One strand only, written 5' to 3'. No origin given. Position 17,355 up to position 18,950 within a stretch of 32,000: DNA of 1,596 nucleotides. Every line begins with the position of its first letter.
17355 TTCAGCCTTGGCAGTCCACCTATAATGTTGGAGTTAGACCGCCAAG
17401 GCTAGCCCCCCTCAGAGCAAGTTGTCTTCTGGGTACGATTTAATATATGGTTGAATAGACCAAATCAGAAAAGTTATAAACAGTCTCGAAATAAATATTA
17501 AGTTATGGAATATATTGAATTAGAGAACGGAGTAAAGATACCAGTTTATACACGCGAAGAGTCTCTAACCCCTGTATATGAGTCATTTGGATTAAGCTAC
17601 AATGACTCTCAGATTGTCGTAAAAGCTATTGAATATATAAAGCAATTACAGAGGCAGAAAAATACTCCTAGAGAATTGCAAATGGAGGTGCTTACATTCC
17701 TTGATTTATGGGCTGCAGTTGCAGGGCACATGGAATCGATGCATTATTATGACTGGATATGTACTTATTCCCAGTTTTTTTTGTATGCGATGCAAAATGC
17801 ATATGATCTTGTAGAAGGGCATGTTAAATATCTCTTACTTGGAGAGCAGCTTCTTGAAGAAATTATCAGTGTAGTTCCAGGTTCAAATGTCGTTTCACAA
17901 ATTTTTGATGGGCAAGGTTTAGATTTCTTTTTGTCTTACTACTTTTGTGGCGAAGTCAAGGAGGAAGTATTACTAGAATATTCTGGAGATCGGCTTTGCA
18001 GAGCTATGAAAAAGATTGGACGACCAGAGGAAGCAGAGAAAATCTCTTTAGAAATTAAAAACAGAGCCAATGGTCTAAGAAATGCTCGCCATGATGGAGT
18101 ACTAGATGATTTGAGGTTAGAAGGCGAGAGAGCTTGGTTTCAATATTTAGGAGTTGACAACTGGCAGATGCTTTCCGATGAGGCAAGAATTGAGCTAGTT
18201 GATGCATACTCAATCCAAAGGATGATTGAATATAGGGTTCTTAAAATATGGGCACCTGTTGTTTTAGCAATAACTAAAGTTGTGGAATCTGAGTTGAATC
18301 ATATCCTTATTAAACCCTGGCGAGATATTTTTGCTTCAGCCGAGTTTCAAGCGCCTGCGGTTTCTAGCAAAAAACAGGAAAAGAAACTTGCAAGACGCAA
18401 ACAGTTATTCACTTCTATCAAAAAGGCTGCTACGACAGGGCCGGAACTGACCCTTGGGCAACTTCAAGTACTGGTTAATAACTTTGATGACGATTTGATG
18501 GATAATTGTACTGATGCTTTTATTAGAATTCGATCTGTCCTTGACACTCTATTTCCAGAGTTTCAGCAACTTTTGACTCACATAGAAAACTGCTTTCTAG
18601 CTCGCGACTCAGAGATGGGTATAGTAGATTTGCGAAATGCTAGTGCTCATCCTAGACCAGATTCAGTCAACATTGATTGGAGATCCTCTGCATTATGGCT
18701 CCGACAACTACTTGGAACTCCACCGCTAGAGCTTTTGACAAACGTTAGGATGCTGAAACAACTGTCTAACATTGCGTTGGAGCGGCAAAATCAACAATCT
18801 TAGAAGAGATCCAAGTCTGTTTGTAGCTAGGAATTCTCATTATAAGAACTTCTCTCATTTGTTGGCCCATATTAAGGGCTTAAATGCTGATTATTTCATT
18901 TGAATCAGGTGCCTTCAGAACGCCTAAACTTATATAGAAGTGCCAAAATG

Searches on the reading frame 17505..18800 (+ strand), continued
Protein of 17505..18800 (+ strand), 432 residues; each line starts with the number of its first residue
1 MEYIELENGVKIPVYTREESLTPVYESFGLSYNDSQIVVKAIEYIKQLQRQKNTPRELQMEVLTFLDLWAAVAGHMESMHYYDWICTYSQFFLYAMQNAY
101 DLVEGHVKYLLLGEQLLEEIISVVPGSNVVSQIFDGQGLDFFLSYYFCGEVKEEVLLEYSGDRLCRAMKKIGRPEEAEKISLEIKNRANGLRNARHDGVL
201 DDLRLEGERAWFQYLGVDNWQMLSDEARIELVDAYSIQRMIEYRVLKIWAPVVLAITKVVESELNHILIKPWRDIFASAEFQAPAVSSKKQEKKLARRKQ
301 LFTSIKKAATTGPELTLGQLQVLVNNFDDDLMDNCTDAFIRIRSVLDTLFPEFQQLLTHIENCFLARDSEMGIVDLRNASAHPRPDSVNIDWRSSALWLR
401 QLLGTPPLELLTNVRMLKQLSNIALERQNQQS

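Call 88: search_protein_families(library=pfam, proteins=[L004:205-954:+, L001:9118-9666:+, L002:9424-9828:+, L010:2-2173:+, L010:2176-2835:+, L010:3638-4108:+, L011:2233-2739:+, L005:11845-12510:+], max_evalue=0.01)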
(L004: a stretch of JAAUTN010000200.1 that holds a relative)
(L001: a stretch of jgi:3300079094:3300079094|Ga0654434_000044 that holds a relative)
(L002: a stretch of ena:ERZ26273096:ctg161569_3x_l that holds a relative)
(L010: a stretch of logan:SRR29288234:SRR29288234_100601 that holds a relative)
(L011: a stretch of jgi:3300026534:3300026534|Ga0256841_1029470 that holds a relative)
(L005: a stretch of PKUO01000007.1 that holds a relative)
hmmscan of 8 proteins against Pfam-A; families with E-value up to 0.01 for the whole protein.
L004:205-954:+ (250 aa): 1 family
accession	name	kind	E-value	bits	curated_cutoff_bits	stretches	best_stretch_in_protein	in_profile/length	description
PF09570.16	RE_SinI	-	6.1e-36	124.2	22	1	60-227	52-216/218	SinI restriction endonuclease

L001:9118-9666:+ (183 aa): 0 families

L002:9424-9828:+ (135 aa): 2 families
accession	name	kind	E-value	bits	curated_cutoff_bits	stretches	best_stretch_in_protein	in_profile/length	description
PF01381.28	HTH_3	-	3e-05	24.4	23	1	97-129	22-54/55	Helix-turn-helix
PF12844.13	HTH_19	-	0.00063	20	30.2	1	75-128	2-56/64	Helix-turn-helix domain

L010:2-2173:+ (724 aa): 43 families (the best 25 are shown)
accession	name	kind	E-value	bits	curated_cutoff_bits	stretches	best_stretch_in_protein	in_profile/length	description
PF00004.35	AAA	-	1.9e-62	209.9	21.2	2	234-365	1-131/131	ATPase family associated with various cellular activities (AAA)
PF13191.12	AAA_16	-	3.2e-12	47.7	32.6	0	232-256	25-49/167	AAA ATPase domain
PF05496.18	RuvB_N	-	6e-10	39.5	27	1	227-300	29-94/159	Holliday junction DNA helicase RuvB P-loop domain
PF07728.20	AAA_5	-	6.4e-10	39.6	22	2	234-301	2-77/139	AAA domain (dynein-related subfamily)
PF13173.12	AAA_14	-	5.1e-09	36.7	27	1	232-301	3-73/129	AAA domain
PF13401.12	AAA_22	-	2.2e-08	34.9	27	0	234-275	8-33/130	AAA domain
PF20720.3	nSTAND3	-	7.8e-08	32.6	27.2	1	230-298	16-73/155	Novel STAND NTPase 3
PF13207.12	AAA_17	-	2.7e-07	31.4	27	0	237-260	1-24/136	AAA domain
PF13521.12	AAA_28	-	3.2e-07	31.1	27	0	234-260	2-28/164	AAA domain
PF01695.23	IstB_IS21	-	8.6e-07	29.1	24.1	1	152-259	15-125/238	IstB-like ATP binding protein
PF24883.2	NPHP3_N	-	1.6e-06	28.9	24.8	0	227-254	18-45/164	Nephrocystin 3, N-terminal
PF00005.33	ABC_tran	-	4e-06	27.9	25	0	499-581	11-80/137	ABC transporter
PF01057.23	Parvo_NS1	-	4.8e-06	26.2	20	1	229-253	111-135/271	Parvovirus non-structural protein NS1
PF13238.12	AAA_18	-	6.3e-06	27.1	29.4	0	234-257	1-24/128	AAA domain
PF05673.19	DUF815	-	6.9e-06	25.8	23.8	1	199-299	23-116/249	Protein of unknown function (DUF815)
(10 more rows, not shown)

L010:2176-2835:+ (220 aa): 2 families
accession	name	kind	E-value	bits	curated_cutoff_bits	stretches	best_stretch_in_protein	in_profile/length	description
PF14974.11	P_C10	-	0.0044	17.5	27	1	29-87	13-66/103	Protein C10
PF10303.14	DUF2408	-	0.0068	17.4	25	1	125-190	3-69/130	Protein of unknown function (DUF2408)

L010:3638-4108:+ (157 aa): 1 family
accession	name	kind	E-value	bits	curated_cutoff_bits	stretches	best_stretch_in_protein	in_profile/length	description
PF06197.19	DUF998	-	0.0097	16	30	0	47-100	109-164/184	Protein of unknown function (DUF998)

L011:2233-2739:+ (169 aa): 0 families

L005:11845-12510:+ (222 aa): 0 families

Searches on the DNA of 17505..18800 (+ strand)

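Call 72: build_rna_model(alignment_id=A6)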
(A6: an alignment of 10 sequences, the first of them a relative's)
Model R1 built from alignment A6 (10 sequences, 86 columns); structure: RNAalifold consensus.
model positions 86; base pairs 13; branch points 0; effective number of sequences 3.14; information 0.662 bits per position. Calibrated on 0.2 Mb of random sequence (short: E-values are rough).
structure used (alignment columns):
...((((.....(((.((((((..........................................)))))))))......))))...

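Call 73: search_with_rna_model(model_id=R1, sources=[window, L001, L002, L003, L004, L005, L006, L007, L009, L010, L011, L012], max_evalue=1)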
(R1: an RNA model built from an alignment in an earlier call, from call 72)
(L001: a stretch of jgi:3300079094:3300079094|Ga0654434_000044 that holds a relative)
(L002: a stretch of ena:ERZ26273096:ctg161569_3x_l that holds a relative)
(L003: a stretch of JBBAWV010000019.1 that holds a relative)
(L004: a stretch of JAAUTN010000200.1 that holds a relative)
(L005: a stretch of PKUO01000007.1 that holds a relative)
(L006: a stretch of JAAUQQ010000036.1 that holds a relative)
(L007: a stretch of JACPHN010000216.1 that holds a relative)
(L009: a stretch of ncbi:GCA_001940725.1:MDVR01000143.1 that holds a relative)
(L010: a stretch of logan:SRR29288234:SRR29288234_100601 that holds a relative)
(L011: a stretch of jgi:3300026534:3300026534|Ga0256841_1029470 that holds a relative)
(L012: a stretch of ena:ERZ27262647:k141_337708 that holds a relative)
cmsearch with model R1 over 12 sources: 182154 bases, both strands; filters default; matches with E-value up to 1: 18.
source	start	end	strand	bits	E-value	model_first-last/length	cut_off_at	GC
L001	11245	11330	+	95.1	8.6e-24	1-86/86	no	0.49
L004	3871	3956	+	92.2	5.7e-23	1-86/86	no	0.5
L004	2495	2580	+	90.3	1.9e-22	1-86/86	no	0.56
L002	11245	11329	+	89.3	3.7e-22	1-86/86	no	0.48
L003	11245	11330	+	88.9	4.9e-22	1-86/86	no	0.51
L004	5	90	+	86.6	2.2e-21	1-86/86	no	0.52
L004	11596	11681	+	85.7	3.9e-21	1-86/86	no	0.53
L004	6039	6124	+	85.5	4.4e-21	1-86/86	no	0.47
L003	9866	9951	+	84.2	9.9e-21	1-86/86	no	0.5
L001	12784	12868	+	75.7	2.5e-18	1-86/86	no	0.45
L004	8951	9037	+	51.1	2.1e-11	1-86/86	no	0.52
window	18764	18867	+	31.6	6.1e-06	1-86/86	no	0.39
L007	8707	8763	+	30.1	1.6e-05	1-86/86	no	0.56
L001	11828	11916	+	29.8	2e-05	1-86/86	no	0.46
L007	7882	7959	+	27.4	9.4e-05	1-86/86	no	0.63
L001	14459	14545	+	16.1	0.14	1-86/86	no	0.52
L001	13497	13583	+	15.9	0.16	1-86/86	no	0.49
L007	10331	10393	+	14.4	0.43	1-86/86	no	0.75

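Call 74: search_with_rna_model(model_id=R1, source=window, filters=off, max_evalue=10, show_alignments=4)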
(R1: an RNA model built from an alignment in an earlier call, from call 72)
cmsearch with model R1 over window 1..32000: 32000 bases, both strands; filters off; matches with E-value up to 10: 14.
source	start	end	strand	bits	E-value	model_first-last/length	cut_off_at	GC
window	18764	18845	+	26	3.9e-05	1-86/86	no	0.38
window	1553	1593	+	11.3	0.54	1-86/86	no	0.29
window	21593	21625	-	9.7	1.6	1-86/86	no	0.55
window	1553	1593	-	9.2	2.2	1-86/86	no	0.29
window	16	35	-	8.1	4.5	1-86/86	no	0.4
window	25872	25918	+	8.1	4.5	20-67/86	no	0.4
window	30589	30622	+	8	4.6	1-86/86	no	0.5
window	21476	21508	+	8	4.7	1-86/86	no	0.48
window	27213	27247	-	7.9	4.9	1-86/86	no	0.54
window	16691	16723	+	7.8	5.2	1-86/86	no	0.58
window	19981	20013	+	7.8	5.3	1-86/86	no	0.55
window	16948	16980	+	7.7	5.6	1-86/86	no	0.45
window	21593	21616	+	7.5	6.5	1-86/86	no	0.58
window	14201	14240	+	7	9.1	1-86/86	no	0.62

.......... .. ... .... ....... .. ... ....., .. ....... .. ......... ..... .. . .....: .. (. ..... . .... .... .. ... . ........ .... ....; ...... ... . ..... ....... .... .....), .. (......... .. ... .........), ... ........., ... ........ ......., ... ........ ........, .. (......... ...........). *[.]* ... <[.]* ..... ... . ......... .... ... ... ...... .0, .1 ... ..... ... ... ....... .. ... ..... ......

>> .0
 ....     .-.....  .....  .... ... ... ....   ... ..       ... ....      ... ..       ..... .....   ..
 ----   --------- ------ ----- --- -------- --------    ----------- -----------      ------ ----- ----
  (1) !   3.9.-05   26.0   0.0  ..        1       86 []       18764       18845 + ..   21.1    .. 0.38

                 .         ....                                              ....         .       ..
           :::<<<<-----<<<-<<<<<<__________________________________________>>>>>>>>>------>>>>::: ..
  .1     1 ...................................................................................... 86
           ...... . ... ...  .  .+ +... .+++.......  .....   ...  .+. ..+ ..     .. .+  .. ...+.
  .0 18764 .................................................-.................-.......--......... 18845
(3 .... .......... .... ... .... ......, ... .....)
